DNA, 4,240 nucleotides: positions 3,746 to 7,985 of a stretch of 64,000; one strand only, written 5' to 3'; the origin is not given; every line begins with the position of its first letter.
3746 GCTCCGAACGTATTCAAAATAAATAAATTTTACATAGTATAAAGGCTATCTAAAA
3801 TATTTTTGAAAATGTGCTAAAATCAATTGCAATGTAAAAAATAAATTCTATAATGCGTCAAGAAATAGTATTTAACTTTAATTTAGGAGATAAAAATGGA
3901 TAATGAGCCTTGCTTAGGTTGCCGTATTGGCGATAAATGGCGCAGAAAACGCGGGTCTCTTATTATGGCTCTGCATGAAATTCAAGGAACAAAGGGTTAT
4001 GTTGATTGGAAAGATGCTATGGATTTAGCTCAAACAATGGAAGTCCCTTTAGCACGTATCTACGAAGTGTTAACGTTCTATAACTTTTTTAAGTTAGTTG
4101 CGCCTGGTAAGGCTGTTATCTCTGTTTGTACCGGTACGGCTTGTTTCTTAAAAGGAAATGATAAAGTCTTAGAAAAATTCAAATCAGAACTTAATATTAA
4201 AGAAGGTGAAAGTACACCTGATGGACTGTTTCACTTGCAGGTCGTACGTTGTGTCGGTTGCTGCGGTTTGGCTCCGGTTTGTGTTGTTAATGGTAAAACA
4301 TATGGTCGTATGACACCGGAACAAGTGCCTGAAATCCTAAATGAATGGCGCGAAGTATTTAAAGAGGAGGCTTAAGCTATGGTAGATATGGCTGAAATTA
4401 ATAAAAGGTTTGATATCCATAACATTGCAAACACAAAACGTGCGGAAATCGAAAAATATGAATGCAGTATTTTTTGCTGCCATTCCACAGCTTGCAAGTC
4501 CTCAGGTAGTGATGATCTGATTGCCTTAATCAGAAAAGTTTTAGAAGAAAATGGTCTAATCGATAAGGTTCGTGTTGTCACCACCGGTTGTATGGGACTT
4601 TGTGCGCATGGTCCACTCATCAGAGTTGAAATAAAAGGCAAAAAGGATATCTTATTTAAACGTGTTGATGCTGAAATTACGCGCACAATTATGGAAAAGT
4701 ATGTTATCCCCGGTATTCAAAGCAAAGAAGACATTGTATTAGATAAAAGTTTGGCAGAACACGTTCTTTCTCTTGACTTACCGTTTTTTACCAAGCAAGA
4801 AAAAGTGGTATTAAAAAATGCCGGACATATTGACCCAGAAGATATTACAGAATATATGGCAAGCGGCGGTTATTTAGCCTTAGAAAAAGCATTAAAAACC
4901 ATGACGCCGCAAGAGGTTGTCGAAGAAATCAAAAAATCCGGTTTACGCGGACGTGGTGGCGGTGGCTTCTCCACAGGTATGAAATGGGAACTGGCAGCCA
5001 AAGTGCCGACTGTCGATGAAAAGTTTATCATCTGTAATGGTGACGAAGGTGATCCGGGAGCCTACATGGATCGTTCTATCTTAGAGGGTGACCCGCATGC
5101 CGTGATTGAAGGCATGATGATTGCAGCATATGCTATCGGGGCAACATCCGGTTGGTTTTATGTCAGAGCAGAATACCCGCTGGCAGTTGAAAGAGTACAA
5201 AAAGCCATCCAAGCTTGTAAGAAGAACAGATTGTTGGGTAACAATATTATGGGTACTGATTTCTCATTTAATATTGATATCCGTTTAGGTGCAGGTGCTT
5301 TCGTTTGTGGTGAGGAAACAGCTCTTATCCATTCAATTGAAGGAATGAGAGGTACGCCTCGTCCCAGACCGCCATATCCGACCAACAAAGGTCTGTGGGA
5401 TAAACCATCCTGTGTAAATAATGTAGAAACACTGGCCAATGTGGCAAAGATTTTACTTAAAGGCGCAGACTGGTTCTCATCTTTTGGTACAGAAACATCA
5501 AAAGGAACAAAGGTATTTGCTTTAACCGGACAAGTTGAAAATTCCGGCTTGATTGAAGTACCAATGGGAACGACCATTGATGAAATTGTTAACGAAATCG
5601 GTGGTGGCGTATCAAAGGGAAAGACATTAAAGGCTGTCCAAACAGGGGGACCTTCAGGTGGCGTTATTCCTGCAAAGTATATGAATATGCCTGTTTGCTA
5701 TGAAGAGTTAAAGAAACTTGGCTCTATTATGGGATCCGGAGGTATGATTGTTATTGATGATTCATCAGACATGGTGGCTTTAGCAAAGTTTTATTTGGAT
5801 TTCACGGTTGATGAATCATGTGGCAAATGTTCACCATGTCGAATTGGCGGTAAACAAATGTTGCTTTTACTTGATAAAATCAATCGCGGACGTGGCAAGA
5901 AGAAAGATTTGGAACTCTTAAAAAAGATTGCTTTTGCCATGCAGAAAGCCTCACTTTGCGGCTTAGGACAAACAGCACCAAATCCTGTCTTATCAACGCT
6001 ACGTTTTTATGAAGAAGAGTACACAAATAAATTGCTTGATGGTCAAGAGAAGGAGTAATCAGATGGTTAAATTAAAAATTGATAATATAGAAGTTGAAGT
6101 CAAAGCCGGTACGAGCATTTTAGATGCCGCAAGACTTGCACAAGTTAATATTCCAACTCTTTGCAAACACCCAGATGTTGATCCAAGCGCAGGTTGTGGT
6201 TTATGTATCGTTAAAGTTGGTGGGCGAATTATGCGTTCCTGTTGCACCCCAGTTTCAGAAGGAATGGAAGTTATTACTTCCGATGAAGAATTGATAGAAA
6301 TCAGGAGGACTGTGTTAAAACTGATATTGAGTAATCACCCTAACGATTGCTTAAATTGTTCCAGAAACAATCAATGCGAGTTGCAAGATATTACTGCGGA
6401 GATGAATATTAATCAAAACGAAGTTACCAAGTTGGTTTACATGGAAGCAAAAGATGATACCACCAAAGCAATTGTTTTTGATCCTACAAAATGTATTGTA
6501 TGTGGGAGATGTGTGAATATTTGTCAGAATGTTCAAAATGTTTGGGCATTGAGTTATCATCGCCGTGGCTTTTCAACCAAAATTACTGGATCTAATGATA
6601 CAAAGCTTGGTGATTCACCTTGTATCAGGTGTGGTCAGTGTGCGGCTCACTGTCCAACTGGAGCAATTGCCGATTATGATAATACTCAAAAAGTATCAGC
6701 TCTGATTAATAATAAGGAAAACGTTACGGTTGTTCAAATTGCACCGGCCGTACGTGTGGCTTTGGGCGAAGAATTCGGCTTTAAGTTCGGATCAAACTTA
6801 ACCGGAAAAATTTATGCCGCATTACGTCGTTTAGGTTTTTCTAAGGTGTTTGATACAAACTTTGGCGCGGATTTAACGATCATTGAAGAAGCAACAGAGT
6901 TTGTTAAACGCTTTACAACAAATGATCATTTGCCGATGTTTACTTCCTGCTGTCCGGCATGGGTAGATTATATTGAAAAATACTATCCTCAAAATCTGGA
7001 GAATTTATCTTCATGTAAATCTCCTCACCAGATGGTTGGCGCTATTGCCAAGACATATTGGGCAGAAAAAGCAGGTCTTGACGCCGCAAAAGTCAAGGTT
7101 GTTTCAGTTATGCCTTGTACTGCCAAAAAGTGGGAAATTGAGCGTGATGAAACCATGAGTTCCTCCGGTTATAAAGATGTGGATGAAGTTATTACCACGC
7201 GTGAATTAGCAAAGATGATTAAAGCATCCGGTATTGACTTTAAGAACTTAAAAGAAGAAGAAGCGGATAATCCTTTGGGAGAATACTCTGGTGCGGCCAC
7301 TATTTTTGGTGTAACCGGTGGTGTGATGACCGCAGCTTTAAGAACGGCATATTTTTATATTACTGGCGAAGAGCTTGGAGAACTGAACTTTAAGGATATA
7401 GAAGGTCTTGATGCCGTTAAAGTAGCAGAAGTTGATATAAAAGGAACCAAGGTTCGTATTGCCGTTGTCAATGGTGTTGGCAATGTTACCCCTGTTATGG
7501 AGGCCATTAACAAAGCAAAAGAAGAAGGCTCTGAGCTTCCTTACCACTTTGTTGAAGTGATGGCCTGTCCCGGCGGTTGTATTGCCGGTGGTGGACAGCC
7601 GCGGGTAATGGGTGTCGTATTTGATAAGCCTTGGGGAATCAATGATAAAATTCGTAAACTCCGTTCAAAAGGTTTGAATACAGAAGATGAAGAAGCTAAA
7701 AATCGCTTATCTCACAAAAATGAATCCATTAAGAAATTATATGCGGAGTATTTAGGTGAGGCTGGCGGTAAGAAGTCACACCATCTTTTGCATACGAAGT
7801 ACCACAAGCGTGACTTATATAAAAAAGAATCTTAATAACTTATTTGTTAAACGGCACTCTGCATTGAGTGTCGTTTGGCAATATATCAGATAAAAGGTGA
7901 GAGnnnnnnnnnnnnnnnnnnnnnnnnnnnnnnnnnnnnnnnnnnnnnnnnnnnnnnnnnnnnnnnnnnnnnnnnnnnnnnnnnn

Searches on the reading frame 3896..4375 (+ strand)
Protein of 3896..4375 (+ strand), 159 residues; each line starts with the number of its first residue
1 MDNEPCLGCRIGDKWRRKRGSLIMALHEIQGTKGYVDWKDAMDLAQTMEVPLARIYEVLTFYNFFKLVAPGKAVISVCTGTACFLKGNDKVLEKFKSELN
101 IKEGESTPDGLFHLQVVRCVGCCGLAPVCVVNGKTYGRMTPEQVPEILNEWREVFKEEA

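Call 6: search_protein_families(library=pfam, proteins=[window:3896-4375:+])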
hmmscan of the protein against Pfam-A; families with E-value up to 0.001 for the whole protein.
window:3896-4375:+ (159 aa): 1 family
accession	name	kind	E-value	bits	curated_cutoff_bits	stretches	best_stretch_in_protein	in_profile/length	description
PF01257.25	2Fe-2S_thioredx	-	5e-46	156.6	24.8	1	13-151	6-144/145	Thioredoxin-like [2Fe-2S] ferredoxin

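Call 7: search_protein_families(library=ncbifam, proteins=[window:3896-4375:+])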
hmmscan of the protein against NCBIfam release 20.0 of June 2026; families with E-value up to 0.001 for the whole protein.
window:3896-4375:+ (159 aa): 10 families
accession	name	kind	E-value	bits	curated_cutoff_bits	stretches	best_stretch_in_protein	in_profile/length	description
NF005747.0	PRK07571.1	equivalog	7.5e-41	139.7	224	1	18-153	35-170/173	bidirectional hydrogenase complex protein HoxE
TIGR01958.1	nuoE_fam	subfamily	5.5e-38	130.4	142.4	1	17-151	13-147/148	NADH-quinone oxidoreductase subunit NuoE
NF005722.0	PRK07539.1-2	equivalog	7.4e-35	120.3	141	1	16-150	21-155/157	NADH-quinone oxidoreductase subunit NuoE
NF005725.0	PRK07539.1-5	equivalog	2e-32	112.2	220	1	17-152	36-172/174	NADH-quinone oxidoreductase subunit NuoE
NF004638.0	PRK05988.1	equivalog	1.3e-28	99.8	198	1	13-152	19-158/159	formate dehydrogenase subunit gamma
NF005721.0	PRK07539.1-1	equivalog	2.2e-26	92.8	308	1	14-153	40-179/292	NADH-quinone oxidoreductase subunit NuoE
NF005723.0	PRK07539.1-3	equivalog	1.4e-25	90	226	1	18-151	22-156/158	NADH-quinone oxidoreductase subunit NuoE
NF005724.0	PRK07539.1-4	equivalog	1.3e-21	77.5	280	1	17-151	37-172/240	NADH-quinone oxidoreductase subunit NuoE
NF009040.0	PRK12373.1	equivalog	4e-17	63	514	1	17-150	34-168/400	NADH-quinone oxidoreductase subunit E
NF041612.1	fdxn_Clost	equivalog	0.00046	20.7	150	1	82-151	23-90/102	2Fe-2S ferredoxin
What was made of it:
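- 3896..4375 (+): hydC, the NuoE-like thioredoxin-type [2Fe-2S] subunit of the HydABC-type hydrogenase. PF01257 E 5e-46 (call 6); NuoE/HoxE-family hits (call 7)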

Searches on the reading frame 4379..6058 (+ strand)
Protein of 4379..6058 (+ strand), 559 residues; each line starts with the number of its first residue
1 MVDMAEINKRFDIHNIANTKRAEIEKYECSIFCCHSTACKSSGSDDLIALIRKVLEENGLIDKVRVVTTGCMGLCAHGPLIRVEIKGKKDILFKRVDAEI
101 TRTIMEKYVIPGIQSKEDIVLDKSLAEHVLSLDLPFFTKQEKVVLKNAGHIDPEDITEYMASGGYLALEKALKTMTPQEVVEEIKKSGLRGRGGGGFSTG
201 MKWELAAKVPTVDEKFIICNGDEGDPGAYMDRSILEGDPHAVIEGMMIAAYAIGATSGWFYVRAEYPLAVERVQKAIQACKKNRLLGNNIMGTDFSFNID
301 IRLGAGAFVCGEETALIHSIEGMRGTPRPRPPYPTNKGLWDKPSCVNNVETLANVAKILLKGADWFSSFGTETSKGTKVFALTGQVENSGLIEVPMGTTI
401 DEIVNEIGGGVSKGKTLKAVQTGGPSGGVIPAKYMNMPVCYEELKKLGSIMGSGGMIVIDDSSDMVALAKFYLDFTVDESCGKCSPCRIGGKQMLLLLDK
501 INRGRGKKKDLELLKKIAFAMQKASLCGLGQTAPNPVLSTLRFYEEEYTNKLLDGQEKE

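Call 6: search_protein_families(library=pfam, proteins=[window:4379-6058:+])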
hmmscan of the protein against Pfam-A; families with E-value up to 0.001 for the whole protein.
window:4379-6058:+ (559 aa): 5 families
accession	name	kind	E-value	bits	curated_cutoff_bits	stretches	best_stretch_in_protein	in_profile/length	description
PF01512.22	Complex1_51K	-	3.2e-44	150.9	31.2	1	184-356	1-149/150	Nuo51 FMN-binding domain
PF10589.14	NADH_4Fe-4S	-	2e-29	101.7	23.5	1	468-550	2-84/85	NADH-ubiquinone oxidoreductase-F iron-sulfur binding region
PF10531.15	SLBB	-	2.4e-06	27.7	27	1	379-429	1-54/55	SLBB domain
PF01257.25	2Fe-2S_thioredx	-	1.6e-05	25.3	24.8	1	29-108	66-144/145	Thioredoxin-like [2Fe-2S] ferredoxin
PF22461.2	SLBB_2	-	3.2e-05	24.4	27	1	379-430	2-55/79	SLBB domain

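Call 7: search_protein_families(library=ncbifam, proteins=[window:4379-6058:+])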
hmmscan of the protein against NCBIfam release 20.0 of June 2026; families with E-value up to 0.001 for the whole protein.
window:4379-6058:+ (559 aa): 8 families
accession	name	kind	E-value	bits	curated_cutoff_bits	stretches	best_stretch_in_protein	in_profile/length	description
TIGR01959.1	nuoF_fam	equivalog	3e-141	470.5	558.65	1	150-551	8-409/410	NADH-quinone oxidoreductase subunit NuoF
NF008436.0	PRK11278.1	equivalog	8.2e-113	377.6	749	1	154-550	25-424/448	NADH-quinone oxidoreductase subunit NuoF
NF010120.0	PRK13596.1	equivalog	4.9e-112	374.6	389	1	144-552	8-417/433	NADH-quinone oxidoreductase subunit NuoF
TIGR04481.1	PR_assoc_PrdC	equivalog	6.7e-12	44.9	490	1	177-426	73-284/425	proline reductase-associated electron transfer protein PrdC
NF003454.1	PRK05035.1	equivalog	1e-11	44.1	345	1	172-430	118-337/556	electron transport complex subunit RsxC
TIGR01945.1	rnfC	subfamily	2.9e-11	42.6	245.95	1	169-429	113-333/435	RnfABCDGE type electron transport complex subunit C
NF041612.1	fdxn_Clost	equivalog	6.7e-06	26.6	150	1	31-110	16-92/102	2Fe-2S ferredoxin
NF041613.1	fdxn_Azotob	equivalog_domain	0.00012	22.3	195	1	37-113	22-95/107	2Fe-2S ferredoxin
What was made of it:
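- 4379..6058 (+): hydB, the NuoF-like FMN/NAD(H)-binding subunit of the HydABC-type hydrogenase. Complex1_51K, NADH_4Fe-4S and SLBB domains (call 6); TIGR01959 E 3e-141 (call 7)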

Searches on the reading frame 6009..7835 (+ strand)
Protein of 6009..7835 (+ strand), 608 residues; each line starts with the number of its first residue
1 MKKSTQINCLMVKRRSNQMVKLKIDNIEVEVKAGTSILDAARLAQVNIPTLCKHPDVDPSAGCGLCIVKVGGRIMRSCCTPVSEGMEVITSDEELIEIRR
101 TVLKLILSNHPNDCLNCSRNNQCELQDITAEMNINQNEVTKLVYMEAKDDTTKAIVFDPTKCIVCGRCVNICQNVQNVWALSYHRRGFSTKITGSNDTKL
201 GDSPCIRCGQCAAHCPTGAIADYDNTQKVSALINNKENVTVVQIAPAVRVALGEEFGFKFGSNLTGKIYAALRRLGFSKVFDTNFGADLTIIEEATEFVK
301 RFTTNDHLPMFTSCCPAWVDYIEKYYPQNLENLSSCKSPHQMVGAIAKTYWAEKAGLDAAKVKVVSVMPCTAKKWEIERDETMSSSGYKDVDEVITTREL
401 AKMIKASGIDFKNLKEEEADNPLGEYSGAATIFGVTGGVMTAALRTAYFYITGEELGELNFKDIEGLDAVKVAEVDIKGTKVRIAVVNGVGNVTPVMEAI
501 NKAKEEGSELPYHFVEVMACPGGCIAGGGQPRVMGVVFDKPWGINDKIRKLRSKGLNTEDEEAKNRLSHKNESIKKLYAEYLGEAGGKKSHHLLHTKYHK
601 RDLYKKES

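Call 6: search_protein_families(library=pfam, proteins=[window:6009-7835:+])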
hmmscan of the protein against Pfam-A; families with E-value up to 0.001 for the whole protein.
window:6009-7835:+ (608 aa): 12 families
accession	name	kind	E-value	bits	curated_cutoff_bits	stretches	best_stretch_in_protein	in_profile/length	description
PF02906.19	Fe_hyd_lg_C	-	8.6e-100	333.8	22.1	1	240-528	3-245/245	Iron only hydrogenase large subunit, C-terminal domain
PF02256.22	Fe_hyd_SSU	-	2e-19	69.8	24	1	546-601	1-56/56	Iron hydrogenase small subunit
PF13510.11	Fer2_4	-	8.2e-17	61.5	22.8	1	18-91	2-80/82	2Fe-2S iron-sulfur cluster binding domain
PF10588.14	NADH-G_4Fe-4S_3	-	1.1e-15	57.2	27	1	99-136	1-38/40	NADH-ubiquinone oxidoreductase-G iron-sulfur binding region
PF13237.11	Fer4_10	-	6.4e-08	32.9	25.5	1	155-216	2-53/53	4Fe-4S dicluster domain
PF12838.12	Fer4_7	-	7.5e-08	33.2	27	1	161-219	1-52/52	4Fe-4S dicluster domain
PF00111.32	Fer2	-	3.8e-07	30.4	21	1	26-78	7-55/77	2Fe-2S iron-sulfur cluster binding domain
PF00037.32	Fer4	-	1.3e-06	28.4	21.1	2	205-220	8-23/24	4Fe-4S binding domain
PF13187.11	Fer4_9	-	9.4e-06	26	27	1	161-220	1-52/52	4Fe-4S dicluster domain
PF12837.12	Fer4_6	-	6.8e-05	23.1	25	0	155-172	2-19/24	4Fe-4S binding domain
PF13484.11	Fer4_16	-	0.0004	21.6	30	1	205-230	2-31/66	4Fe-4S double cluster binding domain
PF13183.11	Fer4_8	-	0.00078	20.4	27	0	160-218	3-67/68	4Fe-4S dicluster domain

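Call 7: search_protein_families(library=ncbifam, proteins=[window:6009-7835:+])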
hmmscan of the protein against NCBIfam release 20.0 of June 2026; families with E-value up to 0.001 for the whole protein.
window:6009-7835:+ (608 aa): 25 families
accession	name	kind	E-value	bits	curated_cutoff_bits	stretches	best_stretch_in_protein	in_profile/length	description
NF040763.1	FeFe_hydrog_A6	exception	7.8e-236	783.9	765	1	20-601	1-571/571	NADH-dependent [FeFe] hydrogenase, group A6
NF040762.1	Hydr_FeFe_Clost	exception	5.5e-182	606.4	900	1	21-599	2-572/572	ferredoxin hydrogenase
TIGR02512.1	FeFe_hydrog_A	subfamily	1.6e-154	514.3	405.95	1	154-532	1-374/375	[FeFe] hydrogenase, group A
TIGR04105.1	FeFe_hydrog_B1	subfamily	3e-55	187.7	450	2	153-489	135-445/462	monomeric [FeFe] hydrogenase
NF005745.0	PRK07569.1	equivalog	1.3e-42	145.8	333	1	19-242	3-227/238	bidirectional hydrogenase complex protein HoxU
NF006305.0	PRK08493.1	equivalog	1.3e-36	126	591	1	19-224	1-225/819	NADH-quinone oxidoreductase subunit G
TIGR01973.1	NuoG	equivalog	5e-32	111.5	470.05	1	22-222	1-200/606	NADH-quinone oxidoreductase subunit NuoG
NF005895.0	PRK07860.1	equivalog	1.8e-23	82.5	802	1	13-221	11-221/811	NADH-quinone oxidoreductase subunit G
NF009454.0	PRK12814.1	equivalog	7e-22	77.6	916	1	19-116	3-102/657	putative NADPH-dependent glutamate synthase small subunit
TIGR02494.1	PFLE_PFLC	subfamily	8.3e-07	28.6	174.35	1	151-235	39-112/293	glycyl-radical enzyme activating protein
NF005503.0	PRK07118.1-2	equivalog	5e-06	26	252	1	155-226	162-235/292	RnfABCDGE type electron transport complex subunit B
NF058577.1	FdxA_fam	equivalog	1.4e-05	25.2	65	1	204-229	8-33/52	4Fe-4S ferredoxin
TIGR04395.1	cutC_activ_rSAM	equivalog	1.4e-05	24.6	360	1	153-238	47-121/309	choline TMA-lyase-activating enzyme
NF040864.1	HgcB_ferredoxin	equivalog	2.7e-05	23.9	99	1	154-233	8-74/93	mercury methylation ferredoxin HgcB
NF042909.1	FMH_DH_FwdF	exception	0.00017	20.8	375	1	97-228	39-163/336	tungsten-dependent formylmethanofuran dehydrogenase subunit FwdF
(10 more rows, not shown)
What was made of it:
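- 6060..7835 (+): hydA, a group A [FeFe]-hydrogenase catalytic subunit with canonical TSCCPAW / MPCTAKK / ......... motifs. The mechanical ORF starts at 6009; the likely start is M18 at 6060. NF040763 783.9 bits (cut-off 765), with the alignment starting at residue 20 (call 7); Fe_hyd_lg_C plus Fe_hyd_SSU (call 6)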
